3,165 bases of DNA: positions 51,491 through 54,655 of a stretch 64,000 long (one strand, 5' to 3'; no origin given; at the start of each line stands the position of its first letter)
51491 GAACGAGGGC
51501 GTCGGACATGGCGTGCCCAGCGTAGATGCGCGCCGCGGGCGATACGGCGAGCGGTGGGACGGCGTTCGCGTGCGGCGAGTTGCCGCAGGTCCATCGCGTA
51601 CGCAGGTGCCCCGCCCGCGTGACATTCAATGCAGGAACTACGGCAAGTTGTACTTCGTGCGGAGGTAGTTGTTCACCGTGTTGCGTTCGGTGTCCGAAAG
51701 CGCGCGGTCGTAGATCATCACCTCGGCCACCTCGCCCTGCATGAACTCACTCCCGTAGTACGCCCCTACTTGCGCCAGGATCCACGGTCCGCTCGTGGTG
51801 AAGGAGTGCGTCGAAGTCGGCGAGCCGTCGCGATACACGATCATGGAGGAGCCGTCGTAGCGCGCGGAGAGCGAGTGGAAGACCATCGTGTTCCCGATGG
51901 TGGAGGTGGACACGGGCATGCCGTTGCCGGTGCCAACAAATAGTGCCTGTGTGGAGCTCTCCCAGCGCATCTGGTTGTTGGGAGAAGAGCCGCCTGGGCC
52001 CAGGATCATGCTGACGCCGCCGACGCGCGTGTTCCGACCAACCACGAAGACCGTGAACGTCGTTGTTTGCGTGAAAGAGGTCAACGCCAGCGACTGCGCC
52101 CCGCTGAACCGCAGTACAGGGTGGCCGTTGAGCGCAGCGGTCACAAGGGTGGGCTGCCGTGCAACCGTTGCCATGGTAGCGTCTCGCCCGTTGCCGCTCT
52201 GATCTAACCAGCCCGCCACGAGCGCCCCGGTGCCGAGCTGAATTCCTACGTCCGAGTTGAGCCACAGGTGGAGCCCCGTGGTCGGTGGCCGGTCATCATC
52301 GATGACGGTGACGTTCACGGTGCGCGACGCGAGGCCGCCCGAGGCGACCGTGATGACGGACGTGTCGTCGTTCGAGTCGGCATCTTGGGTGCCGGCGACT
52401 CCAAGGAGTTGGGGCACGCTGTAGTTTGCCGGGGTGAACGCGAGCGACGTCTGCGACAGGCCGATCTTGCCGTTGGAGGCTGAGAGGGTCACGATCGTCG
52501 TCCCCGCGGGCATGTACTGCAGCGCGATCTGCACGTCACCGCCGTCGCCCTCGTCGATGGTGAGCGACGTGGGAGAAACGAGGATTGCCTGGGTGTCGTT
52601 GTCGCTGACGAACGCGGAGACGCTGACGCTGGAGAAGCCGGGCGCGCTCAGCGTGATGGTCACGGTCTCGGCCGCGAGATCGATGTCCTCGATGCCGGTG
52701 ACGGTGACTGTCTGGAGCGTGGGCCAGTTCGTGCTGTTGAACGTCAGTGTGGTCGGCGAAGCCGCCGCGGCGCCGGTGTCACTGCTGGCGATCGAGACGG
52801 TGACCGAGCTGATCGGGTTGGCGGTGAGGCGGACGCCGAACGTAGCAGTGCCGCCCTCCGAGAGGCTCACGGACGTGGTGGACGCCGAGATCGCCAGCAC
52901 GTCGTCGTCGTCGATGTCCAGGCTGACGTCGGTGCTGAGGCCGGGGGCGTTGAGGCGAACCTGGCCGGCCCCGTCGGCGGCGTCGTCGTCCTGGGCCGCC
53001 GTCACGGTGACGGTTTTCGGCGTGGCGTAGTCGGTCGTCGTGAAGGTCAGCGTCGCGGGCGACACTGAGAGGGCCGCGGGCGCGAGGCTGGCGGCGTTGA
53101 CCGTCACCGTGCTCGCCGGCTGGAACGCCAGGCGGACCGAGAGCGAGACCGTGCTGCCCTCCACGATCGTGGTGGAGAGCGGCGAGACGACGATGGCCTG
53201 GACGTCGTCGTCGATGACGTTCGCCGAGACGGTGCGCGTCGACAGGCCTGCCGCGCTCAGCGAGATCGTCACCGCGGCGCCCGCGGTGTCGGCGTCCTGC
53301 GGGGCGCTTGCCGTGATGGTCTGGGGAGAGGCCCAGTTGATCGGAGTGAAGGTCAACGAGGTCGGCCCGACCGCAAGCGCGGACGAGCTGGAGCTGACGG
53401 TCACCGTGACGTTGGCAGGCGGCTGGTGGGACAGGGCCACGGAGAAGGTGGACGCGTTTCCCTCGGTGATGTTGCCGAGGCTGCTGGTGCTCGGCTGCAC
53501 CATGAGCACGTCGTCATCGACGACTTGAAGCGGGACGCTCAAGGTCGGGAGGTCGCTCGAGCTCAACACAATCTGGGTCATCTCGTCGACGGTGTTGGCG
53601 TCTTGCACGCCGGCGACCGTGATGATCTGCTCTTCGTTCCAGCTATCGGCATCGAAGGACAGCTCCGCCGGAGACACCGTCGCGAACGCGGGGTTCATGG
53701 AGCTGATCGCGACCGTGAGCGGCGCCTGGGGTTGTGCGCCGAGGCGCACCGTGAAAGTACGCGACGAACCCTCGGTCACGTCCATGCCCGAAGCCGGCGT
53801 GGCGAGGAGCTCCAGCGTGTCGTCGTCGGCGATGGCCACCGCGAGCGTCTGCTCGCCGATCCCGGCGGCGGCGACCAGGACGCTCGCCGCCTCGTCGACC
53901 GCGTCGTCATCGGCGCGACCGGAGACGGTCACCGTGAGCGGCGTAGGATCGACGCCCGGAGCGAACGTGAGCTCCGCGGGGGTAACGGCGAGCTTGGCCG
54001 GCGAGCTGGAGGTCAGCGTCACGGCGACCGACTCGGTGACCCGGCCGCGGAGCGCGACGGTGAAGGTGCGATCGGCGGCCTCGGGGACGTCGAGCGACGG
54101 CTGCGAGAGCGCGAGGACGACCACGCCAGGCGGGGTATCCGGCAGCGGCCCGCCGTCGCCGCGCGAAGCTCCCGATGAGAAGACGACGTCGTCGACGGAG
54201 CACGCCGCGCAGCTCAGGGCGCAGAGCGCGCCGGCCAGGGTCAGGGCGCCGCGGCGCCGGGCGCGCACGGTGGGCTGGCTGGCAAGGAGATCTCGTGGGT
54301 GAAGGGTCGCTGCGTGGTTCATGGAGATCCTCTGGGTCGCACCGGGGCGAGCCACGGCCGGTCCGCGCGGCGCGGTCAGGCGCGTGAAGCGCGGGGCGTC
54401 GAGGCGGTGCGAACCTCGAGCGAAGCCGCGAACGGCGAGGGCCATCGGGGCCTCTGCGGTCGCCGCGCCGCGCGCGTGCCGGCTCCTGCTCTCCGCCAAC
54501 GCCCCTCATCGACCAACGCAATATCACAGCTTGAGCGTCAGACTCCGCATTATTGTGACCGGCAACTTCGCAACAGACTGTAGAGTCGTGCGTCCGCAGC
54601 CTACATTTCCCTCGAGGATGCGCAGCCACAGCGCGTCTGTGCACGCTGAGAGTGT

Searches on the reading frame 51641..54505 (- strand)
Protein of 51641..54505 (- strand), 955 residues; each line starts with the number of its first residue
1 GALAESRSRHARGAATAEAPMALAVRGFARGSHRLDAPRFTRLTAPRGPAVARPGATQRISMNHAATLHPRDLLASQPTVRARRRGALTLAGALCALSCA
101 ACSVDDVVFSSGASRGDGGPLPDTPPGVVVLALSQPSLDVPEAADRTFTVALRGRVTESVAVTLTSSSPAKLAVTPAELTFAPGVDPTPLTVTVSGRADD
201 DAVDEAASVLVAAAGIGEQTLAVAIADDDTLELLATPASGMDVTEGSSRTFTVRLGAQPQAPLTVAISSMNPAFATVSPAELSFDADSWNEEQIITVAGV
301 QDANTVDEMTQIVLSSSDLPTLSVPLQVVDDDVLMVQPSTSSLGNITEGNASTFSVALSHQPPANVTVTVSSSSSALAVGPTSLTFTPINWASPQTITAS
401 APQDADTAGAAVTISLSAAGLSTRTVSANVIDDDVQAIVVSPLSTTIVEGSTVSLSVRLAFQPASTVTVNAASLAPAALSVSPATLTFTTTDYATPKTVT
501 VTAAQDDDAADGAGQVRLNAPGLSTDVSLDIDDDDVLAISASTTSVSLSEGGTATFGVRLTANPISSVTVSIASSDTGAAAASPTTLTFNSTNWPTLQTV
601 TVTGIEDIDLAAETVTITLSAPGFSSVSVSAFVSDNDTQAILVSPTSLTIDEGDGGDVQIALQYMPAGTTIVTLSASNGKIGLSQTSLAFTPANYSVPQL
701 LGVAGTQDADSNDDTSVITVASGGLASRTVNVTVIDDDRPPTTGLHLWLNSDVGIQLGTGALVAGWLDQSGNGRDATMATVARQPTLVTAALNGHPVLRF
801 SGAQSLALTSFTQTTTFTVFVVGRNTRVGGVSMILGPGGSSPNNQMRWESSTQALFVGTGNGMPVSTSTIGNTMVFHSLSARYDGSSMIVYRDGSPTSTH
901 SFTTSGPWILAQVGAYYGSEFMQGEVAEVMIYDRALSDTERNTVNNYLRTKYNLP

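Call 60: search_protein_families(library=pfam, proteins=[window:51641-54505:-], max_evalue=0.001)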
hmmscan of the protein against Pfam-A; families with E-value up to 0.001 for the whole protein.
window:51641-54505:- (955 aa): 2 families
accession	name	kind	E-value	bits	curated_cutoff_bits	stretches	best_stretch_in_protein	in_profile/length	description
PF13385.13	Laminin_G_3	-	4.7e-08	33.7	27.6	1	810-940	13-149/151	Concanavalin A-like lectin/glucanases superfamily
PF03160.20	Calx-beta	-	7.1e-06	26.5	27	0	531-623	2-98/119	Calx-beta domain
